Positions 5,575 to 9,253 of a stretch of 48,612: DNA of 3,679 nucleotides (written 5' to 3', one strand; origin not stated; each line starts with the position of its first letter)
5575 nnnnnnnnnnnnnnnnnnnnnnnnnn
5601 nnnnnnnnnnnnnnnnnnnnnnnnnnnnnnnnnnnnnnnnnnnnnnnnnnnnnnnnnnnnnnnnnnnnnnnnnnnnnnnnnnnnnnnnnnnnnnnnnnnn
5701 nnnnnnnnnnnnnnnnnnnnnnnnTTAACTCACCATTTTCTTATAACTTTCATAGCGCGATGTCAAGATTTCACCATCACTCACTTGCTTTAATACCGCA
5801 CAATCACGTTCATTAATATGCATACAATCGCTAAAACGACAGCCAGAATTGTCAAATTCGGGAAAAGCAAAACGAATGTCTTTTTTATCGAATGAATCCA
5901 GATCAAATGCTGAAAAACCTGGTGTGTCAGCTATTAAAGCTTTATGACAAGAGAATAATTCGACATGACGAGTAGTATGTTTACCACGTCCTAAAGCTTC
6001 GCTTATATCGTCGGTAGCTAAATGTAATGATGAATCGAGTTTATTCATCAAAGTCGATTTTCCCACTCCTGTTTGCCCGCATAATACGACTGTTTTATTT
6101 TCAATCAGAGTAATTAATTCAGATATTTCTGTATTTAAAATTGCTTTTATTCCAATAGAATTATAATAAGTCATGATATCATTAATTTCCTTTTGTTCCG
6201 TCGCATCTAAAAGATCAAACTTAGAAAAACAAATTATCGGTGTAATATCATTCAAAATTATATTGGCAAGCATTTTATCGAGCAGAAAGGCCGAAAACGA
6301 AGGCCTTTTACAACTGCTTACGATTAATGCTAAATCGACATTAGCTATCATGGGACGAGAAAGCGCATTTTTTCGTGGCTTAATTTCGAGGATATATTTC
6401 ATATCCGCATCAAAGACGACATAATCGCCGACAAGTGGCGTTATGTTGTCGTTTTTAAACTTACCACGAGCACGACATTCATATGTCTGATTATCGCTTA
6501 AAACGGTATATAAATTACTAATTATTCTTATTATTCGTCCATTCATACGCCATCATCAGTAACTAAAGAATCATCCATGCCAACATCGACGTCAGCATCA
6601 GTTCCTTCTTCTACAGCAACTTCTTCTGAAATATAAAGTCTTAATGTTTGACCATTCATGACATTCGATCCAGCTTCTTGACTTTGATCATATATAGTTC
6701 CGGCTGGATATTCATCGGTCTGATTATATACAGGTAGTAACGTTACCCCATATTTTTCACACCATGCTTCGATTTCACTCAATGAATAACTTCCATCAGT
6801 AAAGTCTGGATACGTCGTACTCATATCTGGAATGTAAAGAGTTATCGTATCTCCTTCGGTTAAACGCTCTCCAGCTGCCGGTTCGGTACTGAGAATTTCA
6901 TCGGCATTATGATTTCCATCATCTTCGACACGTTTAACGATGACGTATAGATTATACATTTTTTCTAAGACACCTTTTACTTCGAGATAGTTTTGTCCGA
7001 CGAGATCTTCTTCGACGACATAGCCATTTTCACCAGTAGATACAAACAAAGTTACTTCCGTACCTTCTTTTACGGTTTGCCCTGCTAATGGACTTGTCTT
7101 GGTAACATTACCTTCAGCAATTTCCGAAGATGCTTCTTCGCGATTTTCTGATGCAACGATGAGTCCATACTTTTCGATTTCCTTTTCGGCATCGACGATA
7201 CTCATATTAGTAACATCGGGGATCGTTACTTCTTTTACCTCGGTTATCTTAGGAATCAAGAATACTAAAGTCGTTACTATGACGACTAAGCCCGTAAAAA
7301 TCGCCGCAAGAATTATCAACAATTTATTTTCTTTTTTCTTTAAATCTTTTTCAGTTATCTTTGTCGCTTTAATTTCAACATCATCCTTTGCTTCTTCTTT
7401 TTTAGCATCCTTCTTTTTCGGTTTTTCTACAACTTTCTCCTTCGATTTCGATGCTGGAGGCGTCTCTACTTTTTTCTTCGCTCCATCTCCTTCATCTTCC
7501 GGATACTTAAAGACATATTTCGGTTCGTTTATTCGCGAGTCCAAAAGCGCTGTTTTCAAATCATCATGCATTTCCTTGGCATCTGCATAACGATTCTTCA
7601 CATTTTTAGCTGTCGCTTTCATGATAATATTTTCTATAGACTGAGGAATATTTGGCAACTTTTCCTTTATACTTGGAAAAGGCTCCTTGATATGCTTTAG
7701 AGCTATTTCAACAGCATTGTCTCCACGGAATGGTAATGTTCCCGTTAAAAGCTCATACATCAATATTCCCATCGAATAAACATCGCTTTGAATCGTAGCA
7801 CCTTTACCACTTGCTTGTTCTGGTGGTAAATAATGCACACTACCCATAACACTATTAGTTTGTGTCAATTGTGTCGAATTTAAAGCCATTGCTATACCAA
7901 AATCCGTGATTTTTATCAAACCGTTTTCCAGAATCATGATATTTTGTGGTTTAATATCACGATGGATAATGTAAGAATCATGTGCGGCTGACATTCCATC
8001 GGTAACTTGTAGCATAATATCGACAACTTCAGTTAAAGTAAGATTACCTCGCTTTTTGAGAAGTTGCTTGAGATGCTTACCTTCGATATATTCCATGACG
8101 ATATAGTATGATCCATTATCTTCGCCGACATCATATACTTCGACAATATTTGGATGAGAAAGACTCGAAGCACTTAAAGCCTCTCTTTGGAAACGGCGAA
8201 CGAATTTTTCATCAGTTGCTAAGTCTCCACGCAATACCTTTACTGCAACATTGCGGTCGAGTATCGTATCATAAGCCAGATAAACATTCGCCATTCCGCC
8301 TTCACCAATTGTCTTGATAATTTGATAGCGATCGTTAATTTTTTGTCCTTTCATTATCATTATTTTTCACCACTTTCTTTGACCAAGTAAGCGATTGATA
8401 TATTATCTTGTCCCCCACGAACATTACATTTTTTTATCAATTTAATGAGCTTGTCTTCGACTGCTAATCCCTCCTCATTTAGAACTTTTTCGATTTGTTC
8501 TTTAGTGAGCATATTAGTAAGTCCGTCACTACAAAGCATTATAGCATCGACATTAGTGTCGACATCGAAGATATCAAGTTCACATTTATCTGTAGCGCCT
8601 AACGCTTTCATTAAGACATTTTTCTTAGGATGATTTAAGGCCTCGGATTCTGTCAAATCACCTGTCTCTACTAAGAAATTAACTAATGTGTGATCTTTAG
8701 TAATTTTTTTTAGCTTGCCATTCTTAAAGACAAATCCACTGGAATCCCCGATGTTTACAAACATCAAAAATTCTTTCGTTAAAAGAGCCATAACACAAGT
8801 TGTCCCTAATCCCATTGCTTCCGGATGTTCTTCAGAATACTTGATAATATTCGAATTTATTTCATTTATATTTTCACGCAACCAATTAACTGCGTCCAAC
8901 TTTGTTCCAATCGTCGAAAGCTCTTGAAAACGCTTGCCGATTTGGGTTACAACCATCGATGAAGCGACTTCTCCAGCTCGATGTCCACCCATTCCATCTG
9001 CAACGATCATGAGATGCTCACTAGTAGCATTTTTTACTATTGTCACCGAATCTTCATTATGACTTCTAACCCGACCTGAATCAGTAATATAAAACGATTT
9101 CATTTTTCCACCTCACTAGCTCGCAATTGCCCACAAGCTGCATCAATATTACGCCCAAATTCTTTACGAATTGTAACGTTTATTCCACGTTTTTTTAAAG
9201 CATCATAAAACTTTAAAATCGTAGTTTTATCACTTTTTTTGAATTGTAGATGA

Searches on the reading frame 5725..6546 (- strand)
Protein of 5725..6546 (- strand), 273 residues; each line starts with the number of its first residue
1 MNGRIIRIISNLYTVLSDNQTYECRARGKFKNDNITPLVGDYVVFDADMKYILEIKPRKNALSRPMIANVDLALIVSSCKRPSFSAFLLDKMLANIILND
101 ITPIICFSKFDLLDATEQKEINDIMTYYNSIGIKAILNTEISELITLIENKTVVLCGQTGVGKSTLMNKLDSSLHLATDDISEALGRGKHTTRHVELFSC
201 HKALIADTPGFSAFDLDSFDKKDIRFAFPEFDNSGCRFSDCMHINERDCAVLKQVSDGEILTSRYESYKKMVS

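Call 47: search_protein_families(library=pfam, proteins=[window:5725-6546:-], max_evalue=0.001)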
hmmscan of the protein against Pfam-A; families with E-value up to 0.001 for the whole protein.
window:5725-6546:- (273 aa): 4 families
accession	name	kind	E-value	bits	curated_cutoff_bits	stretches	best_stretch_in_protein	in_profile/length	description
PF03193.22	RsgA_GTPase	-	1.4e-49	168.7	30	1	55-216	1-173/174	RsgA GTPase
PF16745.11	RsgA_N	-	7.7e-18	64.4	27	1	2-48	1-47/54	RsgA N-terminal domain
PF01926.29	MMR_HSR1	-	2e-06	28.3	21.9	1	152-214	1-57/113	50S ribosome-binding GTPase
PF00005.33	ABC_tran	-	0.00083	20.4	25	0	146-199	7-65/137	ABC transporter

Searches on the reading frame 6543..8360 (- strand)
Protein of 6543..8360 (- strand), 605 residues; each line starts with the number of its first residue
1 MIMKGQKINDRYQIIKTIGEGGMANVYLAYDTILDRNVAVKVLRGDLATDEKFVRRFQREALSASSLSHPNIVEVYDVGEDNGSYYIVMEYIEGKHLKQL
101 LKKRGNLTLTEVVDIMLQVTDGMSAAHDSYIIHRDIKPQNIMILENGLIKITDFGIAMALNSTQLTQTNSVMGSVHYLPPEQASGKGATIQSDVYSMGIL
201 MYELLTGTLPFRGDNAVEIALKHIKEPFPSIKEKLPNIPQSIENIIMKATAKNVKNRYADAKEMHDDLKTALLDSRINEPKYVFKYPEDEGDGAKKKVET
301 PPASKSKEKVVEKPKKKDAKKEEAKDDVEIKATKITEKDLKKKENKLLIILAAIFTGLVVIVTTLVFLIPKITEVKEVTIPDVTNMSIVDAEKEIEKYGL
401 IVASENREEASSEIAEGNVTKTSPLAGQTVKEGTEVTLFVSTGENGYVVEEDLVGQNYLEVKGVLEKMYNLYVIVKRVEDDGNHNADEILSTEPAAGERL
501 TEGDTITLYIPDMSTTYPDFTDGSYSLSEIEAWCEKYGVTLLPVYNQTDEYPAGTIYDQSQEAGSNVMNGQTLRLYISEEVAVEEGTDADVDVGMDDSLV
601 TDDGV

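Call 47: search_protein_families(library=pfam, proteins=[window:6543-8360:-], max_evalue=0.001)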
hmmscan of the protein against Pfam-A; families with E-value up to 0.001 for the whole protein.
window:6543-8360:- (605 aa): 6 families
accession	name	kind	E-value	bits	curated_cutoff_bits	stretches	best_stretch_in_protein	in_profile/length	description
PF00069.31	Pkinase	-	2e-58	198.3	31.7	1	12-259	1-253/263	Protein kinase domain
PF07714.23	PK_Tyr_Ser-Thr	-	2.7e-43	148.6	23.1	1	13-258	2-249/258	Protein tyrosine and serine/threonine kinase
PF03793.24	PASTA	-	2.8e-33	114.1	23.2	3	378-442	1-64/64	PASTA domain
PF03109.22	ABC1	-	5.4e-08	32.7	22.9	1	82-164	140-221/244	ABC1 atypical kinase-like domain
PF01636.29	APH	-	0.00024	21.4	23.2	0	61-99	46-85/239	Phosphotransferase enzyme family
PF14531.12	Kinase-like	-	0.00065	19.5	25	0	104-249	139-281/289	Kinase-like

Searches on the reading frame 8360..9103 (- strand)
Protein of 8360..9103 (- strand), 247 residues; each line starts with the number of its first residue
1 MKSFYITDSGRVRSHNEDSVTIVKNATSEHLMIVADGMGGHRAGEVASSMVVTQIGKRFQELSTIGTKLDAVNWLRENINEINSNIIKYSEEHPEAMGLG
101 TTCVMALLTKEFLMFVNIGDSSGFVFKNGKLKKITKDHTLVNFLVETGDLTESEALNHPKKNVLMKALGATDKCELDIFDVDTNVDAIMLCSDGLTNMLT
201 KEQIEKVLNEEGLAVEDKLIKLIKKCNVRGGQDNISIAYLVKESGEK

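Call 47: search_protein_families(library=pfam, proteins=[window:8360-9103:-], max_evalue=0.001)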
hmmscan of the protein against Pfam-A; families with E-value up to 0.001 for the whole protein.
window:8360-9103:- (247 aa): 2 families
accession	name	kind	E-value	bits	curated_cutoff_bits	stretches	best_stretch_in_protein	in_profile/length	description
PF13672.11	PP2C_2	-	5.5e-21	75.5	24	1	13-205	9-185/209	Protein phosphatase 2C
PF00481.26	PP2C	-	1.6e-10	41.6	20.3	1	13-139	12-141/255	Protein phosphatase 2C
